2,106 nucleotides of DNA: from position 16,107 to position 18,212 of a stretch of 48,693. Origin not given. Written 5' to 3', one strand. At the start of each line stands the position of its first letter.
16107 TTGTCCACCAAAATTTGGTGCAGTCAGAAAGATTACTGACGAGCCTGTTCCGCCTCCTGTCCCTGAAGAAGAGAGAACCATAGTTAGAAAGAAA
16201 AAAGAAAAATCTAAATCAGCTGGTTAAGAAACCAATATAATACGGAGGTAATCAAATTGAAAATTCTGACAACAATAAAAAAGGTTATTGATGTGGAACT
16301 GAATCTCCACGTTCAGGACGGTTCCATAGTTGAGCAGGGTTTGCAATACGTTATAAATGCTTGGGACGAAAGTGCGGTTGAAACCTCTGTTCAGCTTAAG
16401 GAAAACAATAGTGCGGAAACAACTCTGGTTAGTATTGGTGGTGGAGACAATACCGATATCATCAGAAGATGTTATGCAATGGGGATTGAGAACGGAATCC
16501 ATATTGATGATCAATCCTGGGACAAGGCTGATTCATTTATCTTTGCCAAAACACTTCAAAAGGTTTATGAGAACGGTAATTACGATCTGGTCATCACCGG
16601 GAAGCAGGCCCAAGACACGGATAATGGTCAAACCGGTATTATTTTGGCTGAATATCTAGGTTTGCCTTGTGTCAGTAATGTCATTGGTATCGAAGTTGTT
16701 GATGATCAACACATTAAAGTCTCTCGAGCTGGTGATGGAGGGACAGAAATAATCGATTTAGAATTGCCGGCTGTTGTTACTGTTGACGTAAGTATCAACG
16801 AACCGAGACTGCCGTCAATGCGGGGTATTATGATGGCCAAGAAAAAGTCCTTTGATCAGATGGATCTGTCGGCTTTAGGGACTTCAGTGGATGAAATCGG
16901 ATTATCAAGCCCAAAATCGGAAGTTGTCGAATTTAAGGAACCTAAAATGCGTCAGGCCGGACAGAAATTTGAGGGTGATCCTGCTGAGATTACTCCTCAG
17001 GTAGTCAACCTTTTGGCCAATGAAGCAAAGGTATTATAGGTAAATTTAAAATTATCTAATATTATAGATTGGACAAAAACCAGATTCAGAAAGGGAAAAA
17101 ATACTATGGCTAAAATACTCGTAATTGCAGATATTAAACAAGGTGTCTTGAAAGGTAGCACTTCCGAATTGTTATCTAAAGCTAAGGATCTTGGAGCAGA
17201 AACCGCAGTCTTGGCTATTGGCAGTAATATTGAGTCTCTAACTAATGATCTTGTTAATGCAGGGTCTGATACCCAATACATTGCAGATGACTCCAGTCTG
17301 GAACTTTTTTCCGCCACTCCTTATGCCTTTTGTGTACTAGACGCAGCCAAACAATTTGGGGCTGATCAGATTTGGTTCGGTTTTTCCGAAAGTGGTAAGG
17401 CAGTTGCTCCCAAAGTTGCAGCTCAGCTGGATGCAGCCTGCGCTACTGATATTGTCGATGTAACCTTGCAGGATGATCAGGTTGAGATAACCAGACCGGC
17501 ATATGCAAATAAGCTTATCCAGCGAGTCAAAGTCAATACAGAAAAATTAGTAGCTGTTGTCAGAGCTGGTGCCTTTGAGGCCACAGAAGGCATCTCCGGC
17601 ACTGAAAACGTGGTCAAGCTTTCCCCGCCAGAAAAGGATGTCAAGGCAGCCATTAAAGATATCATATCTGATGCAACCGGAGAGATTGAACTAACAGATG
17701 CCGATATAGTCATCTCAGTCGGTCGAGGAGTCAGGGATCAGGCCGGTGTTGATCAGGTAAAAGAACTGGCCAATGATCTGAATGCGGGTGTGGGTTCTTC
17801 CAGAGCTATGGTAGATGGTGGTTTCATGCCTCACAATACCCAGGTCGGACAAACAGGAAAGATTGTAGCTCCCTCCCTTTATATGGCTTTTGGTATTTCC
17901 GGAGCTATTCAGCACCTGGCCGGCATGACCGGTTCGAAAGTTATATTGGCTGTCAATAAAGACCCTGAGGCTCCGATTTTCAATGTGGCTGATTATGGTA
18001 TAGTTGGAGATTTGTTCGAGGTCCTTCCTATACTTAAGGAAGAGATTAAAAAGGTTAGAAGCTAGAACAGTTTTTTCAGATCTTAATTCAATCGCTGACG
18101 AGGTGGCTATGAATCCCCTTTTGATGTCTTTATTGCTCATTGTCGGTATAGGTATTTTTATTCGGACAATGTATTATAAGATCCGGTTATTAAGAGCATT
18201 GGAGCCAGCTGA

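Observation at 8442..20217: BamBCDEF-like W/Se benzoyl-CoA reductase core joined directly to EtfBA and a membrane Fe-S module instead of NuoEFG-like BamGHI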

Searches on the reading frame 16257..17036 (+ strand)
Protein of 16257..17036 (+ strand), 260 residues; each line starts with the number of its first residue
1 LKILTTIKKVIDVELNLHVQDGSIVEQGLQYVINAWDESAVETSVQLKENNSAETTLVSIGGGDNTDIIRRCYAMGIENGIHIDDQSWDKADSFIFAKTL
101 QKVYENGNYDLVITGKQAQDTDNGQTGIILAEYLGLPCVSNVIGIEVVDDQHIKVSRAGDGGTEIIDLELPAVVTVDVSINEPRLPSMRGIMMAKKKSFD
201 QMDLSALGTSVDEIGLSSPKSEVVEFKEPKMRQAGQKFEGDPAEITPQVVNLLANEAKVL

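Call 8: search_protein_families(library=pfam, proteins=[window:16257-17036:+])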
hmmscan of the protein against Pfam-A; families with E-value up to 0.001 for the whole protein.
window:16257-17036:+ (260 aa): 1 family
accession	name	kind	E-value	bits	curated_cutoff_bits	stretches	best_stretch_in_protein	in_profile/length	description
PF01012.27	ETF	-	1.6e-34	119.7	26.7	1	23-206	3-180/181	Electron transfer flavoprotein domain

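Call 11: search_protein_families(library=ncbifam, proteins=[window:16257-17036:+])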
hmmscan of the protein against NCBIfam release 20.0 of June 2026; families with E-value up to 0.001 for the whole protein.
window:16257-17036:+ (260 aa): 6 families
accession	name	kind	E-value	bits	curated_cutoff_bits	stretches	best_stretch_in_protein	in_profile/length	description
NF040731.1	flavo_sub_EftB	exception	3.6e-39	134.7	445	1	2-255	1-256/260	electron transfer flavoprotein subunit beta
NF042971.1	AcrlCoAredClosAcrB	equivalog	3.8e-29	101.5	475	1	1-255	1-262/266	acryloyl-CoA reductase electron transfer subunit gamma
NF002888.0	PRK03359.1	subfamily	7.4e-28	97.6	219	1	1-210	1-214/256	putative electron transfer flavoprotein FixA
NF008998.0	PRK12342.1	equivalog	5.5e-27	94.7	338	1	1-231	1-226/254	electron transfer flavoprotein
NF051844.1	ETFlavBetaProt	equivalog_domain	9.3e-14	51.5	350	1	37-198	24-181/254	electron transfer flavoprotein subunit beta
TIGR04503.1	mft_etfB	hypoth_equivalog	3.6e-13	49.5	200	1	24-202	21-213/290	mycofactocin-associated electron transfer flavoprotein beta subunit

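Call 57: search_solved_structures(query=window:16257-17036:+, max_evalue=1e-10)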
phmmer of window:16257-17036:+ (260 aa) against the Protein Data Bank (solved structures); distinct sequences matched with E-value up to 1e-10: 10.
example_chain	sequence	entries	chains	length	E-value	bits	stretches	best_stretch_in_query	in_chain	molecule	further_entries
2a1t_S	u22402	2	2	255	2.8e-33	118.7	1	2-240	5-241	Electron transfer flavoprotein beta-subunit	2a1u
1efv_B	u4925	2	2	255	1.4e-32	116.4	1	2-240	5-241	ELECTRON TRANSFER FLAVOPROTEIN | Electron transfer flavoprotein beta-subunit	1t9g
1efp_B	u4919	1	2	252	3e-32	115.4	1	1-238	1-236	PROTEIN (ELECTRON TRANSFER FLAVOPROTEIN)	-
1o94_C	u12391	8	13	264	2.5e-30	109.1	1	1-253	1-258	ELECTRON TRANSFER FLAVOPROTEIN BETA-SUBUNIT | ELECTRON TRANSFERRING FLAVOPROTEIN BETA-SUBUNIT | Electron transfer flavoprotein subunit beta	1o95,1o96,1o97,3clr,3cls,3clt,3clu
4kpu_B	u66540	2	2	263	1.4e-29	106.7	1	1-255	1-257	Electron transfer flavoprotein alpha/beta-subunit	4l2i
7qh2_B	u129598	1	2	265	5.6e-28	101.4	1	2-254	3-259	Lactate dehydrogenase (NAD(+),ferredoxin) subunit LctB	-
6fah_B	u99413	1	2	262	6.4e-28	101.2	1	1-243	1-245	Caffeyl-CoA reductase-Etf complex subunit CarD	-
5ow0_B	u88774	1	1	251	7.8e-25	91.1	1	31-222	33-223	Electron transfer flavoprotein, beta subunit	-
7koe_A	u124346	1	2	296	4.9e-24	88.5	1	4-238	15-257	Electron transfer flavoprotein, beta subunit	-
5ol2_B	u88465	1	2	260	4.6e-22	82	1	1-239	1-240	Electron transfer flavoprotein small subunit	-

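Call 63: search_solved_structures(query=window:16257-17036:+, max_evalue=1e-25, show_alignments=5)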
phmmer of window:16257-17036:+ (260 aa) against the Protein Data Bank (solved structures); distinct sequences matched with E-value up to 1e-25: 7.
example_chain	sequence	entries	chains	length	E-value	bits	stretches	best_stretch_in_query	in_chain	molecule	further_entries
2a1t_S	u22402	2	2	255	2.8e-33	118.7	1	2-240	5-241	Electron transfer flavoprotein beta-subunit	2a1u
1efv_B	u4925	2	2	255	1.4e-32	116.4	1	2-240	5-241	ELECTRON TRANSFER FLAVOPROTEIN | Electron transfer flavoprotein beta-subunit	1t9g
1efp_B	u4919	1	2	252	3e-32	115.4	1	1-238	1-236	PROTEIN (ELECTRON TRANSFER FLAVOPROTEIN)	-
1o94_C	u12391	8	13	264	2.5e-30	109.1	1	1-253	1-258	ELECTRON TRANSFER FLAVOPROTEIN BETA-SUBUNIT | ELECTRON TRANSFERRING FLAVOPROTEIN BETA-SUBUNIT | Electron transfer flavoprotein subunit beta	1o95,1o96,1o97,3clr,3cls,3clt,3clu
4kpu_B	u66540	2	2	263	1.4e-29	106.7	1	1-255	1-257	Electron transfer flavoprotein alpha/beta-subunit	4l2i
7qh2_B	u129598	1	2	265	5.6e-28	101.4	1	2-254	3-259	Lactate dehydrogenase (NAD(+),ferredoxin) subunit LctB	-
6fah_B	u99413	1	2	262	6.4e-28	101.2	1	1-243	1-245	Caffeyl-CoA reductase-Etf complex subunit CarD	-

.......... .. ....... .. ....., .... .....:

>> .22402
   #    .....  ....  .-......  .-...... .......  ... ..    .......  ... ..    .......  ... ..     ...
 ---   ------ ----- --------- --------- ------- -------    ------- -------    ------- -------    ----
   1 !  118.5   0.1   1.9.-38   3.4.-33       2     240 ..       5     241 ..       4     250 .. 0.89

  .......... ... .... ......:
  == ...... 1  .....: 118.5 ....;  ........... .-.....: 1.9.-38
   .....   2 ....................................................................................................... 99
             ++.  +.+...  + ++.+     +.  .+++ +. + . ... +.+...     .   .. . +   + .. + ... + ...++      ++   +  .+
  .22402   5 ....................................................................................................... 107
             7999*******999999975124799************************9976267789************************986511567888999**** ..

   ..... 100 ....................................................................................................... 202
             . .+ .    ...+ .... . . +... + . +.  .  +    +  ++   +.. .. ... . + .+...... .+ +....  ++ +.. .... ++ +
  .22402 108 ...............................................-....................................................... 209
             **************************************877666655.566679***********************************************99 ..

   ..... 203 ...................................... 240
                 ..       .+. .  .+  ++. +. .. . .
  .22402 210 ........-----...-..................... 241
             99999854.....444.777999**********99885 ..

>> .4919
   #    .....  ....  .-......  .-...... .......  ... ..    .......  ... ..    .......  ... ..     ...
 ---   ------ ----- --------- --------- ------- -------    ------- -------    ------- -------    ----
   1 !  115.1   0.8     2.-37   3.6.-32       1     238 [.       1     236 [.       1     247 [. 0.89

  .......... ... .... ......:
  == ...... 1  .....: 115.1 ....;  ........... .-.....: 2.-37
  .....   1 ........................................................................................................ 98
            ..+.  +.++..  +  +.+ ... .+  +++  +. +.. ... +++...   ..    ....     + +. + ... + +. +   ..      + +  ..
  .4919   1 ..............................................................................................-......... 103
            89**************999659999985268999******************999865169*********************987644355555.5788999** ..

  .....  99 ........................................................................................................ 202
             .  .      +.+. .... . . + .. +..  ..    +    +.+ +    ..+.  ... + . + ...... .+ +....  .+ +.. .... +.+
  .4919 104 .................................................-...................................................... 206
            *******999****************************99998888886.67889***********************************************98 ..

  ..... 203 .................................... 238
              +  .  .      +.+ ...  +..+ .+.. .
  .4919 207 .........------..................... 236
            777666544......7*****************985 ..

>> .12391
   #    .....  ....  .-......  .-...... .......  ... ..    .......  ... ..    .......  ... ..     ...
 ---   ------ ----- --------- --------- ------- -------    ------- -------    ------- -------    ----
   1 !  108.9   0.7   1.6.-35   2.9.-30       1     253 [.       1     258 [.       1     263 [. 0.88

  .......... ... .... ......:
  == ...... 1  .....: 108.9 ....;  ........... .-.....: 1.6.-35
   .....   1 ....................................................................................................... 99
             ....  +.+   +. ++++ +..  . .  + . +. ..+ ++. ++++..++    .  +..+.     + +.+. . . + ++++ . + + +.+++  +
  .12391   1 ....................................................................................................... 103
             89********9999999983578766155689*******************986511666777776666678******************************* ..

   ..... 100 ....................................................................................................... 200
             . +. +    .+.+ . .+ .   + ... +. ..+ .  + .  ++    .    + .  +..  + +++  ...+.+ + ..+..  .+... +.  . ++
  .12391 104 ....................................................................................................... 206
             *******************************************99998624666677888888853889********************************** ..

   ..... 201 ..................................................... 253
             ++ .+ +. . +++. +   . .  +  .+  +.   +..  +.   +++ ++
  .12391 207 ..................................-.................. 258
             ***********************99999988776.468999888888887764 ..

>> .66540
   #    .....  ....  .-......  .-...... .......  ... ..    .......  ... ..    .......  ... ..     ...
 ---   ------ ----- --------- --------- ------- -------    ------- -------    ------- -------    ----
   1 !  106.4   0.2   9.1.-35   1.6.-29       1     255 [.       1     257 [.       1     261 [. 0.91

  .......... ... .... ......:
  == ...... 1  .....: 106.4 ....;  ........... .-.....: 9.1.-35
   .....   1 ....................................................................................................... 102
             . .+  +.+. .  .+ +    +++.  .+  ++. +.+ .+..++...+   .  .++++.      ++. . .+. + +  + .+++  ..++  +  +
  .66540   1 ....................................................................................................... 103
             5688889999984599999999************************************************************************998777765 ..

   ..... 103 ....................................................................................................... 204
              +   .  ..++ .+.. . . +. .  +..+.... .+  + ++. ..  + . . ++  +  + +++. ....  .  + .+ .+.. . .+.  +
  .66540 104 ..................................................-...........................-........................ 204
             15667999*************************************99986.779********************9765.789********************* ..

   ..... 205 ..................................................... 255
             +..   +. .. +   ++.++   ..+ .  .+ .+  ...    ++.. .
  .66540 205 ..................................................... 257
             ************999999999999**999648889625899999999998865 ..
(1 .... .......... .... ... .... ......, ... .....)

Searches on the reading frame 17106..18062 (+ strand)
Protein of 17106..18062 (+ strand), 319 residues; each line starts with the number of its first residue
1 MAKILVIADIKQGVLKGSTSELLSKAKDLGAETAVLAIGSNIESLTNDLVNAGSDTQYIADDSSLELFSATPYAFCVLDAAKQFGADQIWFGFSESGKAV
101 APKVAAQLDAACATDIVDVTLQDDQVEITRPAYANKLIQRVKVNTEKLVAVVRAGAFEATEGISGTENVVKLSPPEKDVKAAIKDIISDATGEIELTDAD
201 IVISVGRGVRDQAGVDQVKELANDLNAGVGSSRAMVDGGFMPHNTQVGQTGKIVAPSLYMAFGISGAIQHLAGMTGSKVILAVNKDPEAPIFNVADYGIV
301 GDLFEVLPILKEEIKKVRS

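Call 8: search_protein_families(library=pfam, proteins=[window:17106-18062:+])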
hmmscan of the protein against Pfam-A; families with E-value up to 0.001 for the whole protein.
window:17106-18062:+ (319 aa): 2 families
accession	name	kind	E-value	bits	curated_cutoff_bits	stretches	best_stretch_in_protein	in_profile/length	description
PF00766.25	ETF_alpha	-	1.5e-33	115.1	27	1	195-274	1-80/81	Electron transfer flavoprotein FAD-binding domain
PF01012.27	ETF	-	5.2e-29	101.8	26.7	1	5-175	2-179/181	Electron transfer flavoprotein domain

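Call 11: search_protein_families(library=ncbifam, proteins=[window:17106-18062:+])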
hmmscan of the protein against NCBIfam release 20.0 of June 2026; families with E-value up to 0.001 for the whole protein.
window:17106-18062:+ (319 aa): 5 families
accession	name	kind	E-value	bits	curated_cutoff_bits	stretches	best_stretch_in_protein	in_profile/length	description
NF042970.1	AcrlCoAredClosAcrA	equivalog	1.1e-60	205.7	600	2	115-316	149-359/360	acryloyl-CoA reductase electron transfer subunit beta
NF008884.0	PRK11916.1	equivalog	3.8e-41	141.4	528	1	20-314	18-310/312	electron transfer flavoprotein subunit alpha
NF038209.1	mft_etfA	equivalog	6.9e-37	127.4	240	1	31-313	23-301/303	mycofactocin-associated electron transfer flavoprotein alpha subunit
NF002889.0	PRK03363.1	equivalog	2.1e-36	125.8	549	1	72-312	66-309/313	electron transfer flavoprotein subunit alpha/FixB family protein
NF051845.1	EtFlavAlphaProt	equivalog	2.2e-33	115.8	600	1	3-318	92-403/406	electron transfer flavoprotein subunit alpha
